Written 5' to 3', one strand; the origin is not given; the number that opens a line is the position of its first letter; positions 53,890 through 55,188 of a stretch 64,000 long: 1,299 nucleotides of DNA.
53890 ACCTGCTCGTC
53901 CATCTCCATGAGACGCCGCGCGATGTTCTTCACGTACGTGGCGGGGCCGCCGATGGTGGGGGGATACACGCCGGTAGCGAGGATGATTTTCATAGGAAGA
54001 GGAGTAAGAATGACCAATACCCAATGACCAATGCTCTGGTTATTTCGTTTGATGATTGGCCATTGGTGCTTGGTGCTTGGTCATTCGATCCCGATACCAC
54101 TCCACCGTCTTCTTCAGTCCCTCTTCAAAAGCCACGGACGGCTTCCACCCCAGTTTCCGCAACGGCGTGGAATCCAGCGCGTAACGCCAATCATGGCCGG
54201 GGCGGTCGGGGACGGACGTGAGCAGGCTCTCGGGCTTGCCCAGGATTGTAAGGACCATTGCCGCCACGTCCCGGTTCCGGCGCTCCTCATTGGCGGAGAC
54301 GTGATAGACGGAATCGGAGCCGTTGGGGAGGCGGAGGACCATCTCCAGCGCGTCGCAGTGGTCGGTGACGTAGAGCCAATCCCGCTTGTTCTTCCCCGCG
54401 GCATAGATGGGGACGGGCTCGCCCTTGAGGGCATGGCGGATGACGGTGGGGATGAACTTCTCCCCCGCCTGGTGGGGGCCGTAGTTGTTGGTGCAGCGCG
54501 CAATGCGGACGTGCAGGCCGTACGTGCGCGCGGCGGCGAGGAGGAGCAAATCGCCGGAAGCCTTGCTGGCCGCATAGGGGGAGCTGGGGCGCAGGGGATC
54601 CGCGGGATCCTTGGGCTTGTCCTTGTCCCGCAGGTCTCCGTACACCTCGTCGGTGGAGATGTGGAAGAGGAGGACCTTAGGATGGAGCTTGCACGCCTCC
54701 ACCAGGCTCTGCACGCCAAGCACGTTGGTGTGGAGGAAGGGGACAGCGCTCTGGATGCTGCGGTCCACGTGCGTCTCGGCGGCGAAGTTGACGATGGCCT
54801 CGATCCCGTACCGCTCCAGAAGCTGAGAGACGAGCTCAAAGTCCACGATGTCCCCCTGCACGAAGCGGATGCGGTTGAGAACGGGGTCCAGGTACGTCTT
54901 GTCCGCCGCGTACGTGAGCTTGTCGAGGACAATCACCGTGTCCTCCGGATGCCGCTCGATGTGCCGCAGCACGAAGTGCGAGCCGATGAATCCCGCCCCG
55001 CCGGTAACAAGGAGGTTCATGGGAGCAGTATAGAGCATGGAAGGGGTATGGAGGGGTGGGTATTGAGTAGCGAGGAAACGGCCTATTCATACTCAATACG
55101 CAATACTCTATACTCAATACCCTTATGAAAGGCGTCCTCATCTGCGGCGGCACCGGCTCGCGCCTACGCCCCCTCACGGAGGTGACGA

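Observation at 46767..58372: Dispersed family of imperfect palindromes built from 7-nt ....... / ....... units at gene junctions, supplying the stop codons of upstream genes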

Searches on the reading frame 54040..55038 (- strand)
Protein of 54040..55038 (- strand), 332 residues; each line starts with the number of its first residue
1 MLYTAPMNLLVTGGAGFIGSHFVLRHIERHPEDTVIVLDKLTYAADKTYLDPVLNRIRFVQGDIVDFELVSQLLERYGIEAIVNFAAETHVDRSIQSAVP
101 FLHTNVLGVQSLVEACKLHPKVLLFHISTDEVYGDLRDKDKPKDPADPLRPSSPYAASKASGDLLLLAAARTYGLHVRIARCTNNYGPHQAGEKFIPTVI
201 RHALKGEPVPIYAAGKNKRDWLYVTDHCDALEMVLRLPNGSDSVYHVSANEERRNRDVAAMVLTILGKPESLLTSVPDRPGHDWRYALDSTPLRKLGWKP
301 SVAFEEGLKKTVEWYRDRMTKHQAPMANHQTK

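Call 14: search_protein_families(library=pfam, proteins=[window:54040-55038:-], max_evalue=0.001)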
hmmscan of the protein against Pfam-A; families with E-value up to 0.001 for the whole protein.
window:54040-55038:- (332 aa): 6 families
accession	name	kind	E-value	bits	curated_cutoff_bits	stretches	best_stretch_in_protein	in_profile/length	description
PF16363.11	GDP_Man_Dehyd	-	3.4e-65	221.1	27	1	10-311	1-332/332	GDP-mannose 4,6 dehydratase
PF01370.27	Epimerase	-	3.6e-60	203.8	20.9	1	10-242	2-232/240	NAD dependent epimerase/dehydratase family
PF04321.23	RmlD_sub_bind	-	1.1e-19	71.1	27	1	7-276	1-241/287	RmlD substrate binding domain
PF01073.25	3Beta_HSD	-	4.2e-15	56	22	1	10-226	1-220/280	3-beta hydroxysteroid dehydrogenase/isomerase family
PF07993.18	NAD_binding_4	-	2.7e-14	53.4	20.1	1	11-184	1-206/258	Male sterility protein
PF02719.21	Polysacc_synt_2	-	2.7e-12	46.9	20.2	1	9-131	1-130/293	Polysaccharide biosynthesis protein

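Call 15: find_encoding_contigs(protein=window:54040-55038:-, flank=10000, max_places=6)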
Protein window:54040-55038:- (332 aa): 1 contig read that carries it; 1 place shown.
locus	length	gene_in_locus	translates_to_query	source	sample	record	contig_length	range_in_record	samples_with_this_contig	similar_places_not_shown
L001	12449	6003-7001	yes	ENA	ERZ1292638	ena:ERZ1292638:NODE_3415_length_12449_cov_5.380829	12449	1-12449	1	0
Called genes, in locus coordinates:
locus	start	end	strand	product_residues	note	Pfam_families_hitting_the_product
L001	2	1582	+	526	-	?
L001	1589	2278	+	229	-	PF00535:Glycos_transf_2, PF13641:Glyco_tranf_2_3 (faint)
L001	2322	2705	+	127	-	PF10066:DUF2304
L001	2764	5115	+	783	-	PF13439:Glyco_transf_4, PF13579:Glyco_trans_4_4 (weak), PF20706:GT4-conflict (weak), PF00534:Glycos_transf_1, PF13692:Glyco_trans_1_4, PF13439:Glyco_transf_4, PF00534:Glycos_transf_1, PF13692:Glyco_trans_1_4, +1 more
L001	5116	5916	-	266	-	PF00483:NTP_transferase, PF12804:NTP_transf_3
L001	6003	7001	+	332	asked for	PF01073:3Beta_HSD, PF01370:Epimerase, PF02719:Polysacc_synt_2, PF04321:RmlD_sub_bind, PF07993:NAD_binding_4, PF16363:GDP_Man_Dehyd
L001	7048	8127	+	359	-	PF13439:Glyco_transf_4, PF13579:Glyco_trans_4_4, PF20706:GT4-conflict, PF00534:Glycos_transf_1, PF13692:Glyco_trans_1_4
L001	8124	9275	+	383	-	PF13439:Glyco_transf_4, PF13579:Glyco_trans_4_4, PF20706:GT4-conflict, PF00534:Glycos_transf_1, PF13692:Glyco_trans_1_4, PF13524:Glyco_trans_1_2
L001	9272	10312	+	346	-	PF00534:Glycos_transf_1, PF13692:Glyco_trans_1_4, PF13524:Glyco_trans_1_2 (weak)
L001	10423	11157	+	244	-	PF00535:Glycos_transf_2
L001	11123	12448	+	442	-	?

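Call 25: find_homologous_proteins(query=window:54040-55038:-, max_evalue=1e-60)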
Query window:54040-55038:- (332 aa): 7831 proteins with E <= 1e-60 among 8000 candidates; the best 120 are listed.
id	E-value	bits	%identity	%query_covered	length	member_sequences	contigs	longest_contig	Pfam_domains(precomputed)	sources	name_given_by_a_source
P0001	3.8e-213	725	100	96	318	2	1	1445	PF04321.24,PF16363.12,PF02719.22,PF01073.26,PF07993.19,PF01370.28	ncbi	ncbi:MAG: dTDP-glucose 4,6-dehydratase, partial [Patescibacteria group bacterium]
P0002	2.7e-179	614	81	98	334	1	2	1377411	PF04321.24,PF16363.12,PF02719.22,PF01073.26,PF07993.19,PF01370.28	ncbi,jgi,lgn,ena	ncbi:MAG: dTDP-glucose 4,6-dehydratase [Candidatus Peribacteraceae bacterium]|jgi:dTDP-glucose 4,6-d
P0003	9.9e-169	579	80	94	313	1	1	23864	PF04321.24,PF16363.12,PF02719.22,PF01073.26,PF07993.19,PF01370.28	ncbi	-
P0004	2.1e-168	578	80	94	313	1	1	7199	PF04321.24,PF16363.12,PF02719.22,PF01073.26,PF07993.19,PF01370.28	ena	-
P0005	1.9e-163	562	77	93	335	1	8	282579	PF04321.24,PF16363.12,PF02719.22,PF01073.26,PF07993.19,PF01370.28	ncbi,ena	-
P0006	1.2e-162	559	76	95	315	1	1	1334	PF04321.24,PF16363.12,PF02719.22,PF01073.26,PF07993.19,PF01370.28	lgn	-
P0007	4.6e-162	557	77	95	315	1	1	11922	PF04321.24,PF16363.12,PF02719.22,PF01073.26,PF07993.19,PF01370.28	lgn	-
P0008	1.3e-155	536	72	95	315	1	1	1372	PF04321.24,PF16363.12,PF02719.22,PF01073.26,PF07993.19,PF01370.28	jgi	jgi:dTDP-glucose 4,6-dehydratase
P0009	4.1e-155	534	72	94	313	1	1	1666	PF04321.24,PF16363.12,PF02719.22,PF01073.26,PF07993.19,PF01370.28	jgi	jgi:dTDP-glucose 4,6-dehydratase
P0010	4.1e-155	534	72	95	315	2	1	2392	PF04321.24,PF16363.12,PF02719.22,PF01073.26,PF07993.19,PF01370.28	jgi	jgi:dTDP-glucose 4,6-dehydratase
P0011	1.2e-153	530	73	94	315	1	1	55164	PF04321.24,PF16363.12,PF02719.22,PF01073.26,PF07993.19,PF01370.28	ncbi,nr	ncbi:MAG: dTDP-glucose 4,6-dehydratase [Candidatus Peribacteraceae bacterium]|nr:dTDP-glucose 4,6-de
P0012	4.2e-153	528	73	93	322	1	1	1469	PF04321.24,PF16363.12,PF02719.22,PF01073.26,PF07993.19,PF01370.28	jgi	-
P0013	1.0e-151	523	71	95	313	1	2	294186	PF04321.24,PF16363.12,PF02719.22,PF01073.26,PF07993.19,PF01370.28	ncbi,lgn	-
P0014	1.5e-151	523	73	93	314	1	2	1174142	PF04321.24,PF16363.12,PF02719.22,PF01073.26,PF07993.19,PF01370.28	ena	-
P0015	2.0e-151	522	72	94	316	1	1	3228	PF04321.24,PF16363.12,PF02719.22,PF01073.26,PF07993.19,PF01370.28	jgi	jgi:dTDP-glucose 4,6-dehydratase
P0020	1.1e-150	520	66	97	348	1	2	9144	PF04321.24,PF16363.12,PF02719.22,PF01073.26,PF07993.19,PF01370.28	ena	-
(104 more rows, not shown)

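Call 27: find_encoding_contigs(protein=P0002, flank=10000, max_places=3)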
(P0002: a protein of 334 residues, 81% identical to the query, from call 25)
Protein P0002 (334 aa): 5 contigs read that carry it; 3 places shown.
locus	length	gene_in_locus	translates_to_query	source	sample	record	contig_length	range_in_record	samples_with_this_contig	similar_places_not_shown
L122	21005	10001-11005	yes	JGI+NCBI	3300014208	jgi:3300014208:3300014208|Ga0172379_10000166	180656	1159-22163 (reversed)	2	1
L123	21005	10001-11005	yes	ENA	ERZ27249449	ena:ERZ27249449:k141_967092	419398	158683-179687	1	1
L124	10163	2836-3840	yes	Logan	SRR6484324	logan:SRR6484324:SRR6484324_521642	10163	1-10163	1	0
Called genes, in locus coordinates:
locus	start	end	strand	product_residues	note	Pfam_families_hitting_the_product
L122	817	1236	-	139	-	PF01592:NifU_N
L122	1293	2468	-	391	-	PF00266:Aminotran_5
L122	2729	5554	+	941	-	PF13231:PMT_2 (faint)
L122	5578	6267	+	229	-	PF00535:Glycos_transf_2, PF13641:Glyco_tranf_2_3 (weak)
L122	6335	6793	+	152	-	PF10066:DUF2304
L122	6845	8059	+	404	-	PF13439:Glyco_transf_4, PF20706:GT4-conflict (weak), PF00534:Glycos_transf_1, PF13692:Glyco_trans_1_4, PF13524:Glyco_trans_1_2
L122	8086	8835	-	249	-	-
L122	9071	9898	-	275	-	PF00483:NTP_transferase, PF12804:NTP_transf_3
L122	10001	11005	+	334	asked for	PF01073:3Beta_HSD, PF01370:Epimerase, PF02719:Polysacc_synt_2, PF04321:RmlD_sub_bind, PF07993:NAD_binding_4, PF16363:GDP_Man_Dehyd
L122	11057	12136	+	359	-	PF13439:Glyco_transf_4, PF13579:Glyco_trans_4_4, PF20706:GT4-conflict, PF00534:Glycos_transf_1, PF13692:Glyco_trans_1_4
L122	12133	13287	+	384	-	PF13439:Glyco_transf_4, PF13579:Glyco_trans_4_4, PF20706:GT4-conflict, PF00534:Glycos_transf_1, PF13692:Glyco_trans_1_4, PF13524:Glyco_trans_1_2 (weak)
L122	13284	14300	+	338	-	PF00534:Glycos_transf_1, PF13692:Glyco_trans_1_4, PF13524:Glyco_trans_1_2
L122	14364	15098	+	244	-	PF00535:Glycos_transf_2, PF13641:Glyco_tranf_2_3 (weak)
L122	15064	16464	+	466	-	-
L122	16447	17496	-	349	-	-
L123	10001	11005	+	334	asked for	PF01073:3Beta_HSD, PF01370:Epimerase, PF02719:Polysacc_synt_2, PF04321:RmlD_sub_bind, PF07993:NAD_binding_4, PF16363:GDP_Man_Dehyd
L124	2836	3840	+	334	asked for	PF01073:3Beta_HSD, PF01370:Epimerase, PF02719:Polysacc_synt_2, PF04321:RmlD_sub_bind, PF07993:NAD_binding_4, PF16363:GDP_Man_Dehyd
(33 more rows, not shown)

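Call 28: find_encoding_contigs(protein=P0005, flank=10000, max_places=3)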
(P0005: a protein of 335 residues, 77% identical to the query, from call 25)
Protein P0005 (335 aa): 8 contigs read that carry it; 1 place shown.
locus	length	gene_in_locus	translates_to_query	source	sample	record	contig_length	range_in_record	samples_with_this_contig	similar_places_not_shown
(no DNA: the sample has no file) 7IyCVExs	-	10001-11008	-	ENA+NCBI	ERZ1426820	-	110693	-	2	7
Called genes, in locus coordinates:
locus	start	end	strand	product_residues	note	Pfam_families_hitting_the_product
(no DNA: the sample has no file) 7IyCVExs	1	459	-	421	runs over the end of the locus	PF00266:Aminotran_5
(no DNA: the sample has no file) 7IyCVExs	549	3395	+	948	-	-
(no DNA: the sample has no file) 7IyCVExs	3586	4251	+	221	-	PF00535:Glycos_transf_2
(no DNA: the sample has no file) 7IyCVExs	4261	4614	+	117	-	PF10066:DUF2304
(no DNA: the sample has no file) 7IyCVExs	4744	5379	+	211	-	-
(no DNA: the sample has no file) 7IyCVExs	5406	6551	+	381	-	PF13439:Glyco_transf_4, PF13579:Glyco_trans_4_4 (weak), PF20706:GT4-conflict, PF00534:Glycos_transf_1, PF13692:Glyco_trans_1_4, PF13524:Glyco_trans_1_2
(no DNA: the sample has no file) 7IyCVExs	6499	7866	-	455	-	-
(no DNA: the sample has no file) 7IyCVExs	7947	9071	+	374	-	PF13439:Glyco_transf_4, PF13579:Glyco_trans_4_4, PF20706:GT4-conflict (faint), PF00534:Glycos_transf_1, PF13692:Glyco_trans_1_4, PF13524:Glyco_trans_1_2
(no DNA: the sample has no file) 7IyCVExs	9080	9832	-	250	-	PF00483:NTP_transferase, PF12804:NTP_transf_3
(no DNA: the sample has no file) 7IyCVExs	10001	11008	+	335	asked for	PF01073:3Beta_HSD, PF01370:Epimerase, PF02719:Polysacc_synt_2, PF04321:RmlD_sub_bind, PF07993:NAD_binding_4, PF16363:GDP_Man_Dehyd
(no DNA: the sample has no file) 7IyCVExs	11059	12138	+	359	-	PF13439:Glyco_transf_4, PF13579:Glyco_trans_4_4, PF20706:GT4-conflict, PF00534:Glycos_transf_1, PF13692:Glyco_trans_1_4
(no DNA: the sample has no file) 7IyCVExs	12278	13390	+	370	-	PF13439:Glyco_transf_4 (weak), PF13579:Glyco_trans_4_4, PF20706:GT4-conflict, PF00534:Glycos_transf_1, PF13692:Glyco_trans_1_4, PF13524:Glyco_trans_1_2 (weak)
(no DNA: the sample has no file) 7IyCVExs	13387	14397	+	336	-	PF00534:Glycos_transf_1, PF13692:Glyco_trans_1_4, PF13524:Glyco_trans_1_2 (weak)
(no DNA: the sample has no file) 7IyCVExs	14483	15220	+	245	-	PF00535:Glycos_transf_2, PF13641:Glyco_tranf_2_3 (weak)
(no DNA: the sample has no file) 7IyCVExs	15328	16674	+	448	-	PF13231:PMT_2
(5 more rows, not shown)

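Call 36: find_encoding_contigs(protein=P0003, flank=10000, max_places=1)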
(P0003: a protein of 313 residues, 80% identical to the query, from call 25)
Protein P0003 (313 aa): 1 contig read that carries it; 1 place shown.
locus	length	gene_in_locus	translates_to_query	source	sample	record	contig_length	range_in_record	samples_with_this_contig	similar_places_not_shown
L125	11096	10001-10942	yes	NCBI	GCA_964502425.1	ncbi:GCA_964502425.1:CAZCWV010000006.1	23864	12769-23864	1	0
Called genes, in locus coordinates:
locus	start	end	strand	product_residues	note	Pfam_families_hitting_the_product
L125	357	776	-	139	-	PF01592:NifU_N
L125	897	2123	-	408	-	PF00266:Aminotran_5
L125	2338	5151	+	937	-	-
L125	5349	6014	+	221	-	PF00535:Glycos_transf_2, PF13641:Glyco_tranf_2_3 (faint)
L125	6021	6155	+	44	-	-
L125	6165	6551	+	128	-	PF10066:DUF2304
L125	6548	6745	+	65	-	-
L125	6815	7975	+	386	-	PF13439:Glyco_transf_4, PF13579:Glyco_trans_4_4, PF20706:GT4-conflict, PF00534:Glycos_transf_1, PF13692:Glyco_trans_1_4, PF13524:Glyco_trans_1_2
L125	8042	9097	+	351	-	PF13439:Glyco_transf_4, PF13579:Glyco_trans_4_4, PF00534:Glycos_transf_1, PF13692:Glyco_trans_1_4, PF13524:Glyco_trans_1_2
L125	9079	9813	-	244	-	PF00483:NTP_transferase, PF12804:NTP_transf_3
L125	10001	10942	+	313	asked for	PF01073:3Beta_HSD, PF01370:Epimerase, PF02719:Polysacc_synt_2, PF04321:RmlD_sub_bind, PF07993:NAD_binding_4, PF16363:GDP_Man_Dehyd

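Call 37: find_encoding_contigs(protein=P0020, flank=10000, max_places=1)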
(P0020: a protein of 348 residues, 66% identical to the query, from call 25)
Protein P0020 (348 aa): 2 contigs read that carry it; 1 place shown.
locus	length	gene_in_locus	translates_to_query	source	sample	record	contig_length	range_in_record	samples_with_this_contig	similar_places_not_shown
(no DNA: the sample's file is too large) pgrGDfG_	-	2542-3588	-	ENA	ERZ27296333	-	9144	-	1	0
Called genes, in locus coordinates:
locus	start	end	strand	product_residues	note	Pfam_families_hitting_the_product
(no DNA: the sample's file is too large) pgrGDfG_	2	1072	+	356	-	?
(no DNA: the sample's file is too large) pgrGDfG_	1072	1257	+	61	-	-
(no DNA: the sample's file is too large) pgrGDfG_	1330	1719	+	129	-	-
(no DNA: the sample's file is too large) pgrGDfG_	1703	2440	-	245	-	PF00483:NTP_transferase, PF12804:NTP_transf_3 (weak)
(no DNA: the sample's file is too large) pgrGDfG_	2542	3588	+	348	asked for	PF01073:3Beta_HSD, PF01370:Epimerase, PF02719:Polysacc_synt_2, PF04321:RmlD_sub_bind, PF07993:NAD_binding_4, PF16363:GDP_Man_Dehyd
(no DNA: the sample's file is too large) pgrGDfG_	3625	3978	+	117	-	PF05635:23S_rRNA_IVP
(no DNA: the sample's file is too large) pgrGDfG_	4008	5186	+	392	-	PF13439:Glyco_transf_4, PF13579:Glyco_trans_4_4, PF20706:GT4-conflict, PF00534:Glycos_transf_1, PF13692:Glyco_trans_1_4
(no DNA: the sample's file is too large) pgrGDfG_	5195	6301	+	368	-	PF13439:Glyco_transf_4, PF13579:Glyco_trans_4_4, PF20706:GT4-conflict (weak), PF00534:Glycos_transf_1, PF13692:Glyco_trans_1_4, PF13524:Glyco_trans_1_2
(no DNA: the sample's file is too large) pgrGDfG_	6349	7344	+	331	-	PF00534:Glycos_transf_1, PF13692:Glyco_trans_1_4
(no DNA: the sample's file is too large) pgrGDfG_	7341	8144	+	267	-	PF00535:Glycos_transf_2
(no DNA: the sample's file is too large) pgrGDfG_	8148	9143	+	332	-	?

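Call 38: find_encoding_contigs(protein=P0011, flank=10000, max_places=1)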
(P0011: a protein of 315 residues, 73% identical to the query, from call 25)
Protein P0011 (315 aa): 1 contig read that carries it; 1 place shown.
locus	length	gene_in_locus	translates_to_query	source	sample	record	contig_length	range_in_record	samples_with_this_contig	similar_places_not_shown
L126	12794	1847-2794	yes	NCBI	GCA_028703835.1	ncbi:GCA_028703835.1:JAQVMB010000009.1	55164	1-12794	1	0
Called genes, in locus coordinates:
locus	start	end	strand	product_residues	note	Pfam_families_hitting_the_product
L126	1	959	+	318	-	PF13439:Glyco_transf_4 (weak), PF20706:GT4-conflict (weak), PF00534:Glycos_transf_1, PF13692:Glyco_trans_1_4, PF13524:Glyco_trans_1_2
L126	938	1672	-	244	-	PF00483:NTP_transferase, PF12804:NTP_transf_3 (weak)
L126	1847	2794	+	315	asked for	PF01073:3Beta_HSD, PF01370:Epimerase, PF02719:Polysacc_synt_2, PF04321:RmlD_sub_bind, PF07993:NAD_binding_4, PF16363:GDP_Man_Dehyd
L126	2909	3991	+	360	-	PF13439:Glyco_transf_4, PF13579:Glyco_trans_4_4, PF20706:GT4-conflict, PF00534:Glycos_transf_1, PF13692:Glyco_trans_1_4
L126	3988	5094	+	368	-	PF13439:Glyco_transf_4, PF13579:Glyco_trans_4_4, PF20706:GT4-conflict, PF00534:Glycos_transf_1, PF13692:Glyco_trans_1_4, PF13524:Glyco_trans_1_2 (weak)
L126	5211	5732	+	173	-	PF01202:SKI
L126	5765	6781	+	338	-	PF00534:Glycos_transf_1, PF13692:Glyco_trans_1_4, PF13524:Glyco_trans_1_2 (weak)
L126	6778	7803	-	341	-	-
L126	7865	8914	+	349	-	PF03016:Exostosin_GT47, PF24785:RXYLT1_C (weak)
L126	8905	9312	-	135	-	PF04138:GtrA_DPMS_TM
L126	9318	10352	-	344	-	PF00534:Glycos_transf_1, PF13692:Glyco_trans_1_4, PF13524:Glyco_trans_1_2 (weak)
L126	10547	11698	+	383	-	PF13439:Glyco_transf_4, PF13579:Glyco_trans_4_4, PF00534:Glycos_transf_1, PF13692:Glyco_trans_1_4, PF13524:Glyco_trans_1_2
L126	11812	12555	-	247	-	PF01522:Polysacc_deac_1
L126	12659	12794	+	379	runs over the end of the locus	PF13439:Glyco_transf_4, PF13579:Glyco_trans_4_4, PF20706:GT4-conflict (weak), PF00534:Glycos_transf_1, PF13692:Glyco_trans_1_4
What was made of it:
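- On Integron attC site: Cluster synteny is conserved between genomes (calls 27, 36, 38).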
